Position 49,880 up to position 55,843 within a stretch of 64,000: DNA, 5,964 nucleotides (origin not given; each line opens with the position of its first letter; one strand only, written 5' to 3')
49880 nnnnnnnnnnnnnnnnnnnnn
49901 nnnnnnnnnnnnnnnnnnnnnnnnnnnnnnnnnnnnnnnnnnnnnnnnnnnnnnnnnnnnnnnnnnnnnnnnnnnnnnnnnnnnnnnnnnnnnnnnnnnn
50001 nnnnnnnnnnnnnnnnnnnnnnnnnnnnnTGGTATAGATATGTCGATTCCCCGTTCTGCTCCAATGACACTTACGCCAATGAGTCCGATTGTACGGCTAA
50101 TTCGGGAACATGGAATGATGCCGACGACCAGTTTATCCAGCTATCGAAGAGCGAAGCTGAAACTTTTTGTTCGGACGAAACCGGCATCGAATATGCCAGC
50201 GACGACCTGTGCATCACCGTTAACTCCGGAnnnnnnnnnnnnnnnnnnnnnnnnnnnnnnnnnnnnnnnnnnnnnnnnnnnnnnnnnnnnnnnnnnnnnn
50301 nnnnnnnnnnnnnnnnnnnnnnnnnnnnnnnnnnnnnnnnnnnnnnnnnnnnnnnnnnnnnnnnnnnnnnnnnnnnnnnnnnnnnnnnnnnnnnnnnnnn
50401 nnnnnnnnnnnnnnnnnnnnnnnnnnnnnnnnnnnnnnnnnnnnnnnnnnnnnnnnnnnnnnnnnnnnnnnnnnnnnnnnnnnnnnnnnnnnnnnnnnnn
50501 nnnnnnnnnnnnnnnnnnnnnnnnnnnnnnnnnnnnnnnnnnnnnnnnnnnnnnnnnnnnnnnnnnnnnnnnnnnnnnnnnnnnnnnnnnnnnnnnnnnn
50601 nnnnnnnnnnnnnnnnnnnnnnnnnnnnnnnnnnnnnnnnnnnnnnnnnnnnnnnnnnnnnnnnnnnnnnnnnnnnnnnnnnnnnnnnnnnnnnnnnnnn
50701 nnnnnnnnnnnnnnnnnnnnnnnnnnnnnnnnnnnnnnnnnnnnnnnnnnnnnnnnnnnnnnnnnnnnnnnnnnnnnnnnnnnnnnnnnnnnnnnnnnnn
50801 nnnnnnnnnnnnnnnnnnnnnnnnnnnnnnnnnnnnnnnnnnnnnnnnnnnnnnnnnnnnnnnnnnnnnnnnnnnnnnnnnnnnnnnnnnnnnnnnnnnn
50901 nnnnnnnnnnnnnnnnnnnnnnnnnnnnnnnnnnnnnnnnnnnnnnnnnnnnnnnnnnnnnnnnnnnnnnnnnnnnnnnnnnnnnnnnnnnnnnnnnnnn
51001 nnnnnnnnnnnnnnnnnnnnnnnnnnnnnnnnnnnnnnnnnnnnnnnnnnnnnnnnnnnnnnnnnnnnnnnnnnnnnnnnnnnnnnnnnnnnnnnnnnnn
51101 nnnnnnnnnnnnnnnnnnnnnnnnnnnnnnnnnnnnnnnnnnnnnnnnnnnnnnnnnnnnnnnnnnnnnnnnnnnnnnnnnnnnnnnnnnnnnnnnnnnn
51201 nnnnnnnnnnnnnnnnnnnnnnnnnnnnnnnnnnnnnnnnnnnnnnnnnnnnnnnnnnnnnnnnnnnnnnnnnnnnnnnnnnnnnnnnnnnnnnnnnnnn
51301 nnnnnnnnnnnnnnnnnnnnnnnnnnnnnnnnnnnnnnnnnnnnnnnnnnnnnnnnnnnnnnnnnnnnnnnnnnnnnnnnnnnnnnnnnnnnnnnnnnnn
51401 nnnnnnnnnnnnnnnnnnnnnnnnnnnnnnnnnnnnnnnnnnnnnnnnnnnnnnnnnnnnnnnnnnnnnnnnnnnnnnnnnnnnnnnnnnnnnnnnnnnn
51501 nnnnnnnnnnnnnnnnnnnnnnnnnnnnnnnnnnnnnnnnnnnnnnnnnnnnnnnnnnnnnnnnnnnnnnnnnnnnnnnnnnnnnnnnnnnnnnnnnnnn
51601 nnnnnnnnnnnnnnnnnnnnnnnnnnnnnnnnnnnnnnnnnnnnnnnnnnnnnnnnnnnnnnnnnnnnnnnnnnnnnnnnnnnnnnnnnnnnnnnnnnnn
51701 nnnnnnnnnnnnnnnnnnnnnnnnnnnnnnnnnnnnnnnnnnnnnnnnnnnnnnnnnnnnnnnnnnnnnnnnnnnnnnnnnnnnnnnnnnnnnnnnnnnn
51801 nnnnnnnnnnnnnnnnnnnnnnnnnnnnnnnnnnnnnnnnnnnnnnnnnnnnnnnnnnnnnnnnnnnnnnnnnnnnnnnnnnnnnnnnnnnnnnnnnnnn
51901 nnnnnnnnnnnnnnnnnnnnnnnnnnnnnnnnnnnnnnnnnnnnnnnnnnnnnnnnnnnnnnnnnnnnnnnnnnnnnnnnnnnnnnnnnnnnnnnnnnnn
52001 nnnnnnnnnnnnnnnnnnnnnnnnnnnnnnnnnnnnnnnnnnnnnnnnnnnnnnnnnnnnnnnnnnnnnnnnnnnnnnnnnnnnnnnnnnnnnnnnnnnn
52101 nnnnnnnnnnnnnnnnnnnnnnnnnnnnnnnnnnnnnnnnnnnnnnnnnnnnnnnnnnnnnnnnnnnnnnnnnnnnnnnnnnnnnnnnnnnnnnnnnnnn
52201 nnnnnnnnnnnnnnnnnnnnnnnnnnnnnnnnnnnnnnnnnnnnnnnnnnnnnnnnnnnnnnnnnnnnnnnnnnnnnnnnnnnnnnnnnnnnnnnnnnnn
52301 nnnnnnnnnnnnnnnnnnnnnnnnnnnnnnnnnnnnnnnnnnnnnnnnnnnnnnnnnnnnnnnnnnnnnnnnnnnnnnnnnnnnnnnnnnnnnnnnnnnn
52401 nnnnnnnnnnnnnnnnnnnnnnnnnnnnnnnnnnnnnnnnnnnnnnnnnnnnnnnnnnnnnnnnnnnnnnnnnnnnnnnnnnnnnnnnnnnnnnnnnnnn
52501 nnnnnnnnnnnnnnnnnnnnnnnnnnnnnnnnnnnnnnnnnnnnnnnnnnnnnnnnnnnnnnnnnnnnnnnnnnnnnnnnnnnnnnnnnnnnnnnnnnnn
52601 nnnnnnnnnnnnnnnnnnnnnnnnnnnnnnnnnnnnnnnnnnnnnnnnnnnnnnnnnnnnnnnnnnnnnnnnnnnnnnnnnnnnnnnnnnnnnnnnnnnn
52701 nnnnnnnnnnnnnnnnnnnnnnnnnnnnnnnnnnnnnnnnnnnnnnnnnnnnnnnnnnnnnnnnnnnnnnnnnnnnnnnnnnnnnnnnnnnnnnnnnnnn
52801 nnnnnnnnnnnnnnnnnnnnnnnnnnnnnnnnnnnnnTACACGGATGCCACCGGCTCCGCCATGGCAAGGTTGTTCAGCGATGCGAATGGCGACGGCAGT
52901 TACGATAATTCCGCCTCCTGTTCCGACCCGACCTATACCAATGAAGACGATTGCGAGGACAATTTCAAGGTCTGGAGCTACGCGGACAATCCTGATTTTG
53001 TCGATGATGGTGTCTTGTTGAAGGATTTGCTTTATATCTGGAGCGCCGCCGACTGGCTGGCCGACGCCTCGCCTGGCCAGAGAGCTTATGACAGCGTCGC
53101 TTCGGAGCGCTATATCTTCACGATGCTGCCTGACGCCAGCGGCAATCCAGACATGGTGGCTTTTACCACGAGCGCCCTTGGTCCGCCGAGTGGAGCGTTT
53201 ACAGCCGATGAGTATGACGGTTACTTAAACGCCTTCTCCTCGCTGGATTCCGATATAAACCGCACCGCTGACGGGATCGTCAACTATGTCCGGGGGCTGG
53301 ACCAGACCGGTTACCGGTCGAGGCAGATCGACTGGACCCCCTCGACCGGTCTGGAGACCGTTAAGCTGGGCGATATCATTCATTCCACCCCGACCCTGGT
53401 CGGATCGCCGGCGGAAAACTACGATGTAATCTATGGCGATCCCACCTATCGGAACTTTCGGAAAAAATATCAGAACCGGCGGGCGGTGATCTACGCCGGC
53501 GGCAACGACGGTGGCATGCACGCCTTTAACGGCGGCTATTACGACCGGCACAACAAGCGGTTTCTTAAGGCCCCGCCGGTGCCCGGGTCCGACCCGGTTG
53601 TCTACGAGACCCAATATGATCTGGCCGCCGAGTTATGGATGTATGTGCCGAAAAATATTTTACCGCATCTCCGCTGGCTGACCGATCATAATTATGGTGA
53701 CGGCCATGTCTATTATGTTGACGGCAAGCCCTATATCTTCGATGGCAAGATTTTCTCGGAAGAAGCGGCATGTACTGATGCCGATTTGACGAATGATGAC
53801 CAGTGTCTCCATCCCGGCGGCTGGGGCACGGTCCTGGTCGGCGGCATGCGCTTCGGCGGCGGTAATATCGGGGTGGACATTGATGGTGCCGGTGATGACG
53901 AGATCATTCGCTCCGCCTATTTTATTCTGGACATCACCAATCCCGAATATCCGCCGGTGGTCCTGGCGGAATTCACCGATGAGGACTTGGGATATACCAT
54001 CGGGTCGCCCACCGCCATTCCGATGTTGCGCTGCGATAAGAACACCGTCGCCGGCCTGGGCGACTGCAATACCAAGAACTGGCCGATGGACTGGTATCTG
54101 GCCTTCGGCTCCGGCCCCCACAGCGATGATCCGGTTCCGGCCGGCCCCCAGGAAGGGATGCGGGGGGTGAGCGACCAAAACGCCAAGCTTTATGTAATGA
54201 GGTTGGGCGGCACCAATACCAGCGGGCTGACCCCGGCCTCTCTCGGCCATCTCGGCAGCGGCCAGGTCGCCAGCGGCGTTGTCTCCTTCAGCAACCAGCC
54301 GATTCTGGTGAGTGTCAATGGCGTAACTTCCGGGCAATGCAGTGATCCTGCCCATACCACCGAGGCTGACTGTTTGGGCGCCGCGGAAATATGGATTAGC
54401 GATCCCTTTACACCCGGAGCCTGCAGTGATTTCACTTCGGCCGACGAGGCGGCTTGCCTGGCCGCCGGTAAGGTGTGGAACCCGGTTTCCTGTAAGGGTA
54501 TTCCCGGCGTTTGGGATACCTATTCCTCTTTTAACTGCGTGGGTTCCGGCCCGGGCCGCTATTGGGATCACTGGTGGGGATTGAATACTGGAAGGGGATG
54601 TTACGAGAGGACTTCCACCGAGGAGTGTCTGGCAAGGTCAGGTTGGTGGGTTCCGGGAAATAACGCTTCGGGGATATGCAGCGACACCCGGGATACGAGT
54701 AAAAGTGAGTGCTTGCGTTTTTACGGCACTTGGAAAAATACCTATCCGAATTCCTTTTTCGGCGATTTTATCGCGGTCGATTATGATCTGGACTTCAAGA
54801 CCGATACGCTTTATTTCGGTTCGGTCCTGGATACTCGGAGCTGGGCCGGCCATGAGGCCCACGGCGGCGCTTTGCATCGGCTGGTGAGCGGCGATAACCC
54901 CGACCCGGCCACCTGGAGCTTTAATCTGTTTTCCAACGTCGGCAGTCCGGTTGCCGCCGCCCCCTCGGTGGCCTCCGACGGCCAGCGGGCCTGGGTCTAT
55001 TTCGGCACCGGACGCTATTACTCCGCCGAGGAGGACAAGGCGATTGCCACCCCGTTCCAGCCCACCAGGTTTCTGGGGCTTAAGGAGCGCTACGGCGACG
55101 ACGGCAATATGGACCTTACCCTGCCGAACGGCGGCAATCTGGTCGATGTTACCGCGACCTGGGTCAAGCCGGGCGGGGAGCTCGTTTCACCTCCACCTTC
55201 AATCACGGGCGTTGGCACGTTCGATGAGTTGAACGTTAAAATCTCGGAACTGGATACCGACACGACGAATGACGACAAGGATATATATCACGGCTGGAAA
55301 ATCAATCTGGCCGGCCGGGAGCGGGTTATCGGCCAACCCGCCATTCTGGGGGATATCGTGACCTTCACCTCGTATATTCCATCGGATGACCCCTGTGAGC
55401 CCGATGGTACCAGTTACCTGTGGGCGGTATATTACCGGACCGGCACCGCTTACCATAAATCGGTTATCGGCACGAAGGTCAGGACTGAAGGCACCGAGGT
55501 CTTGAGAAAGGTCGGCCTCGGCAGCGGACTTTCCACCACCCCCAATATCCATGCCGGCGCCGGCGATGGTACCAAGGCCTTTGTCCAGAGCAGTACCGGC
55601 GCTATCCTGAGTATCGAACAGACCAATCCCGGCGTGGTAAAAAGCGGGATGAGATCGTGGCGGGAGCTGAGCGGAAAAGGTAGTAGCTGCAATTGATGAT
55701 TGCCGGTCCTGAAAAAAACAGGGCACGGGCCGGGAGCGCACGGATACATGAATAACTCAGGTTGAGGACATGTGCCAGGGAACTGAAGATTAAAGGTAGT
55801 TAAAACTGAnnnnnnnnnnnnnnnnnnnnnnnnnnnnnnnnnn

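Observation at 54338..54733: Repeated about 19-aa C-x10-C-x5-6-W module, clustered inside the PilY1 propeller region and scattered elsewhere in the protein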

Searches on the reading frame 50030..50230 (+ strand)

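Call 12: search_protein_families(library=pfam, proteins=[window:50030-50230:+], max_evalue=10)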
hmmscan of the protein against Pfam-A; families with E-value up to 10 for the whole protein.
window:50030-50230:+ (67 aa): 2 families
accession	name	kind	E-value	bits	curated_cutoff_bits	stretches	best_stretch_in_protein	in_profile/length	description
PF21892.1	TMEM145_N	-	0.055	14.2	28.1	1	4-51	44-91/131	TMEM145, N-terminal domain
PF22670.1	Gp10_D3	-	0.056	14.1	27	1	9-42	64-97/122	Baseplate wedge protein gp10 domain 3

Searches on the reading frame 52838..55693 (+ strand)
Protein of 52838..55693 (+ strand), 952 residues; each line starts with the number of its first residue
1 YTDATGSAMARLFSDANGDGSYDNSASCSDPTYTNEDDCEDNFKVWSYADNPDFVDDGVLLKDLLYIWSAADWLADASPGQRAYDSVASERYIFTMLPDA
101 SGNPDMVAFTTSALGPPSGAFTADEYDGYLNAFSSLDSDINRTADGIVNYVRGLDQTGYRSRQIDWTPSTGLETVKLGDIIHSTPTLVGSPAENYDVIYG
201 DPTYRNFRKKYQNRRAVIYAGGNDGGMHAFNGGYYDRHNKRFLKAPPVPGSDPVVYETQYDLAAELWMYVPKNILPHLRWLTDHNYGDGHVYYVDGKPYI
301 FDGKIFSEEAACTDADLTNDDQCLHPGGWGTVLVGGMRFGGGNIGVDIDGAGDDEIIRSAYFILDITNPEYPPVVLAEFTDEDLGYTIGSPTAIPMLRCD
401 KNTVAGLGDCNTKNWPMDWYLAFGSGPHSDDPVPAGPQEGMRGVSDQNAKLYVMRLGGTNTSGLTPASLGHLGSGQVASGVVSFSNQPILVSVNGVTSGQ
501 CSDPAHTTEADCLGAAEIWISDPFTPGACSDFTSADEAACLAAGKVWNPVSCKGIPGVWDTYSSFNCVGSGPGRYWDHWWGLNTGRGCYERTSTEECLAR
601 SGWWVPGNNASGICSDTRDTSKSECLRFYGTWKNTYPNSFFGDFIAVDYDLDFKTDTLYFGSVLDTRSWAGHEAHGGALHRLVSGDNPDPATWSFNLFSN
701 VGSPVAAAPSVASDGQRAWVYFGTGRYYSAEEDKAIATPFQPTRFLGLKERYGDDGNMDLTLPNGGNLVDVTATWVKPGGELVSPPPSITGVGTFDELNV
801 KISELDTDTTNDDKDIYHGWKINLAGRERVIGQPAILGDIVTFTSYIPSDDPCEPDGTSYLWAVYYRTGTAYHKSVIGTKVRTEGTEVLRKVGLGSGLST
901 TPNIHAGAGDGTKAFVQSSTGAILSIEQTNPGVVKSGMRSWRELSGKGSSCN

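Call 50: predict_structure(alignment_id=A5)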
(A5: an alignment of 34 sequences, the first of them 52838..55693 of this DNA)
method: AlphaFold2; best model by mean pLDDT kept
length: 952 residues; sequences in the alignment: 34
mean_pLDDT: 75.0   pTM: 0.74
mean pLDDT of the five models: 75.0, 72.1, 70.0, 69.0, 68.3
residues with pLDDT >= 90: 195; 70-90: 469; 50-70: 165; < 50: 123
segments of 3 or more residues with pLDDT < 50: 6-8, 64-66, 495-528, 547-572, 579-586, 616-635, 933-952
pLDDT, mean of each block of 10 residues (from residue 1): 53 58 67 82 74 58 55 85 89 89 85 88 89 67 89 86 70 76 78 84 89 89 89 79 78 73 91 88 69 83 87 70 87 88 78 78 93 87 80 91 86 90 87 63 84 86 74 80 74 47 44 41 38 60 59 30 35 49 49 70 61 53 29 58 88 90 85 86 84 84 90 83 88 75 91 82 87 93 88 92 82 84 90 82 87 72 92 85 89 82 62 64 62 43 36 31
secondary structure, 60 per line:
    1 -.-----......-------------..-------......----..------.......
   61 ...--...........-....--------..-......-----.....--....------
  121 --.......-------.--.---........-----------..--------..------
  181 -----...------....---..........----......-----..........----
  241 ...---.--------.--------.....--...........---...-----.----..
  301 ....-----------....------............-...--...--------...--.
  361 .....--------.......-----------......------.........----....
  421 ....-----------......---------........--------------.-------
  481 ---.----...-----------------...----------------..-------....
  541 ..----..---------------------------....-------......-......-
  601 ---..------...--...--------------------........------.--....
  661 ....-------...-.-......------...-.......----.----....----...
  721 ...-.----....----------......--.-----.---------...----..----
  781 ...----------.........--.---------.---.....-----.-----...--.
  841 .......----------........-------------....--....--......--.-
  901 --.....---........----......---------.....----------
elements in order (helices of 4 or more, strands of 3 or more residues): E8-13 H36-41 E54-60 H66-76 E78-81 E93-98 E104-108 H111-114 H123-129 H144-151 E186-188 H195-198 H202-211 E216-221 E227-236 E241-243 E265-269 H272-282 E299-304 H316-319 E329-337 E344-346 E355-357 E360-365 E374-380 E392-397 H404-412 E417-424 H436-441 E451-458 E489-491 H537-542 E576-579 E587-592 H594-599 E612-614 E640-647 E657-664 E678-683 E694-700 E710-713 E718-723 H730-733 E744-749 E768-770 E781-783 H795-802 E819-823 E835-837 E840-847 E858-865 E879-882 E885-888 E891-896 E903-907 E911-918 E923-928 H938-942

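Call 54: fold_search(model_id=the predicted structure, library=pdb)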
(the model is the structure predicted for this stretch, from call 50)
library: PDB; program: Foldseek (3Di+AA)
matches with E <= 10: 500; with E <= 0.001: 20
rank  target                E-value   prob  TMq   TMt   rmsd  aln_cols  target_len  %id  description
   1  3hx6_B                5.1e-15  1.00  0.35  0.64   7.5       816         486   13  Crystal structure of Pseudomonas aeruginosa PilY1 C-terminal domain (released 2010-01-26)
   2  3hx6_A                1.1e-14  1.00  0.37  0.66   7.3       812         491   14  Crystal structure of Pseudomonas aeruginosa PilY1 C-terminal domain (released 2010-01-26)
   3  9leo_H                9.5e-05  0.99  0.18  0.32  17.9       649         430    8  LayV-G Head in complex of LayG-1069 and LayG-1133 (released 2025-10-01)
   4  8tvi_A                1.0e-04  0.99  0.17  0.27  17.6       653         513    8  Langya Virus G glycoprotein (LayV G) with stabilizing mutations (released 2024-05-01)
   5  5nop_A                1.6e-04  0.69  0.10  0.16  16.9       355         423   12  Structure of Mojiang virus attachment glycoprotein (released 2017-07-19)
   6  5b4w_C                1.9e-04  0.99  0.14  0.27  20.0       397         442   10  Crystal structure of Plexin inhibitor complex (released 2016-12-28)
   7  5nop_B                1.9e-04  0.66  0.10  0.16  17.5       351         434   12  Structure of Mojiang virus attachment glycoprotein (released 2017-07-19)
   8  8u5o                  2.1e-04  0.99  0.14  0.25  15.7       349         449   10  The structure of the catalytic domain of NanI sialdase in complex with Neu5Gc (released 2024-09-04)
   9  7vf3_A                2.5e-04  0.99  0.14  0.24  19.9       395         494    9  Plexin B1 extracellular fragment in complex with lasso-grafted PB1m7 peptide (released 2022-08-17)
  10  5b4w_D                2.5e-04  0.98  0.14  0.26  21.7       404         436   10  Crystal structure of Plexin inhibitor complex (released 2016-12-28)
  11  5b4w_F                2.5e-04  0.97  0.13  0.25  22.0       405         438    9  Crystal structure of Plexin inhibitor complex (released 2016-12-28)
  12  6jjm_A                3.4e-04  0.72  0.11  0.17  17.9       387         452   10  Crystal structure of Mumps virus hemagglutinin-neuraminidase bound to the oligosaccharide portion of the GM2 gangliosi (released 2019-05-22)
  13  8vwp_A                4.0e-04  0.96  0.17  0.27  17.4       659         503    9  Langya Virus attachment (G) glycoprotein with K85L/L86K mutation (released 2024-05-01)
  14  8b3k_B                4.2e-04  0.97  0.14  0.23  22.1       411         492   10  Crystal structure of human Plexin-B1 (20-535) in the unbound state (released 2023-05-03)
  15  8t1y                  4.9e-04  0.97  0.18  0.29  12.8       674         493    9  Crystal Structure of Porphyromonas gingivalis Sialidase (PG_0352) Bound to Neu5Ac2en (DANA) (released 2023-10-04)
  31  5v3o_A                1.9e-03  0.28  0.15  0.14  31.3      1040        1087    8  Cereblon in complex with DDB1 and CC-220 (released 2017-05-03)
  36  6zue_A                2.5e-03  0.21  0.10  0.09  32.2       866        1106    7  Crystal structure of human DDB1 bound to human DCAF1 (amino acid residues 1046-1396) (released 2021-07-28)
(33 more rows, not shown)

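Call 82: search_solved_structures(query=A5, max_evalue=0.01, show_alignments=1)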
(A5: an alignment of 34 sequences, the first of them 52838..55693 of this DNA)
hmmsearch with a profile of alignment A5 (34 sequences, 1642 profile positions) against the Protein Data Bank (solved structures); distinct sequences matched with E-value up to 0.01: 8.
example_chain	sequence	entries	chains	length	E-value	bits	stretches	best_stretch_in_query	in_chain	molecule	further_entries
3hx6_A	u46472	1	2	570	1.5e-36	128.6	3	1397-1580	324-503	Type 4 fimbrial biogenesis protein PilY1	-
6tjh_A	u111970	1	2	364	1.6e-07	32.4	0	1083-1097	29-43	Cake9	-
6tji_A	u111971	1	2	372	2e-07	32.1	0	1083-1097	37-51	Cake10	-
6tjg_A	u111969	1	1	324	5e-07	30.8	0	1083-1097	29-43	Cake8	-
6tjf_A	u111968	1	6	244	1.7e-06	29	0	1083-1097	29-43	Cake6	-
6tje_A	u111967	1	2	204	1.1e-05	26.3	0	1083-1097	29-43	Cake5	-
6tjd_A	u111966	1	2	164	0.00012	22.9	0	1083-1097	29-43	Cake4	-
6tjc_A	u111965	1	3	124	0.0027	18.4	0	1083-1097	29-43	Cake3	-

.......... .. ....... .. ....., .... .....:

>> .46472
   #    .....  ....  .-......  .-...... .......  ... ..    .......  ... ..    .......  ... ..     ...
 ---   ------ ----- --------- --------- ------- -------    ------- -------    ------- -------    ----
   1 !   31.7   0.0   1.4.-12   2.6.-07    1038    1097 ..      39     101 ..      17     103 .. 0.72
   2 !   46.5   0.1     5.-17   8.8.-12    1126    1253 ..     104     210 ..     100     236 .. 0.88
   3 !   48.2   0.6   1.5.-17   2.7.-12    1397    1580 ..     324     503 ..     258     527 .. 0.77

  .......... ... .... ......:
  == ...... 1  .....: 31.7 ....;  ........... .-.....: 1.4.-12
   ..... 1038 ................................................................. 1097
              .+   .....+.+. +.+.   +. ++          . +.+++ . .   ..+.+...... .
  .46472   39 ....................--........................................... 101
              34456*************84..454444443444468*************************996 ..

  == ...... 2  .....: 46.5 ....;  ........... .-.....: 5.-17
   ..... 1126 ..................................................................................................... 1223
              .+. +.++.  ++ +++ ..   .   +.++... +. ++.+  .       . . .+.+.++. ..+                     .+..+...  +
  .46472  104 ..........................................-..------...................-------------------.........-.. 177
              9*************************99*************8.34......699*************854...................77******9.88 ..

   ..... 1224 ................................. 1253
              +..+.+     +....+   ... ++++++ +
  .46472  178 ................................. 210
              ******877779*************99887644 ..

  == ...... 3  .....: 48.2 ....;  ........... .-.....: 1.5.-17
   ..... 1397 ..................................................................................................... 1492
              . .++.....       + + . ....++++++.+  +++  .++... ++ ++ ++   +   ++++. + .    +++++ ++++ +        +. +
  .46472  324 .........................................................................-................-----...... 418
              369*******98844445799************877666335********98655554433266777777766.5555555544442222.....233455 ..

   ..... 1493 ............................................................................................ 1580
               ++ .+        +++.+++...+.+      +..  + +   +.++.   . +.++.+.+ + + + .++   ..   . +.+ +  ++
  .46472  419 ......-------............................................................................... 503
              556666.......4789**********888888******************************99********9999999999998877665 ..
